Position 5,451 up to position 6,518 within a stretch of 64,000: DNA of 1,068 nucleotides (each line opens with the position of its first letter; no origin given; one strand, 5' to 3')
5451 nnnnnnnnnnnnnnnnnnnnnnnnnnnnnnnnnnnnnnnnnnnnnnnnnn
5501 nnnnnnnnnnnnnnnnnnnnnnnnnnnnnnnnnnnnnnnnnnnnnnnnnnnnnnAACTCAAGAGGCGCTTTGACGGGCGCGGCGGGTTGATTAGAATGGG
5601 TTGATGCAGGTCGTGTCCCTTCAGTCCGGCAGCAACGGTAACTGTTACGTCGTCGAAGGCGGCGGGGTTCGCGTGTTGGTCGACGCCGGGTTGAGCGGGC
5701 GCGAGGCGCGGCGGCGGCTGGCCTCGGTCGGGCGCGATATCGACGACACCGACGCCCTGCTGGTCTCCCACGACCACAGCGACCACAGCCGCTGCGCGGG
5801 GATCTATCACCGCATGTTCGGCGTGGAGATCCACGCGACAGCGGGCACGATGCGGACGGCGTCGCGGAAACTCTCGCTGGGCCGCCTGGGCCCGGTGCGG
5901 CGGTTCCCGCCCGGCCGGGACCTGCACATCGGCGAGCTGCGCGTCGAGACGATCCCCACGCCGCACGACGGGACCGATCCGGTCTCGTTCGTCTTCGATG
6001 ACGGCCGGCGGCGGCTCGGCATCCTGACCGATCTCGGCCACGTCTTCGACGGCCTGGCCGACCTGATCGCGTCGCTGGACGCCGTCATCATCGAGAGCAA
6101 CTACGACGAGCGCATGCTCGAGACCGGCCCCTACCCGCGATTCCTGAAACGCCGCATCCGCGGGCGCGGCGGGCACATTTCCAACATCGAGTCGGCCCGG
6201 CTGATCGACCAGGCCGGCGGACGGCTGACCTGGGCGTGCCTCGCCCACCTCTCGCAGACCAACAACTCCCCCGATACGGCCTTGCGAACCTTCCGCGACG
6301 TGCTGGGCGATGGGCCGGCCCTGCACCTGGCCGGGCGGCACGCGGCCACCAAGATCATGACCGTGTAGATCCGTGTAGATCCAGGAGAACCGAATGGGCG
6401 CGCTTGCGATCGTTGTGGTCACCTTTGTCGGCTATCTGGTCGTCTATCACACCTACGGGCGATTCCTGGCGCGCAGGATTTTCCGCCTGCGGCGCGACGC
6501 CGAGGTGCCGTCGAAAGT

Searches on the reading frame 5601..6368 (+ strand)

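Call 7: search_protein_families(library=pfam, proteins=[window:5601-6368:+], max_evalue=0.01)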
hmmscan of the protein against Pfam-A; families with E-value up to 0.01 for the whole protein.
window:5601-6368:+ (255 aa): 3 families
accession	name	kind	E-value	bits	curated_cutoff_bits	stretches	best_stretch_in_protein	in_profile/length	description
PF12706.13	Lactamase_B_2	-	2.2e-17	63.8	27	1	24-210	2-195/200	Beta-lactamase superfamily domain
PF00753.33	Lactamase_B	-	2.9e-16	60.4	22.7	1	12-148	5-153/196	Metallo-beta-lactamase superfamily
PF13483.12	Lactamase_B_3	-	1.7e-07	31.8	24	1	13-147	7-113/160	Beta-lactamase superfamily domain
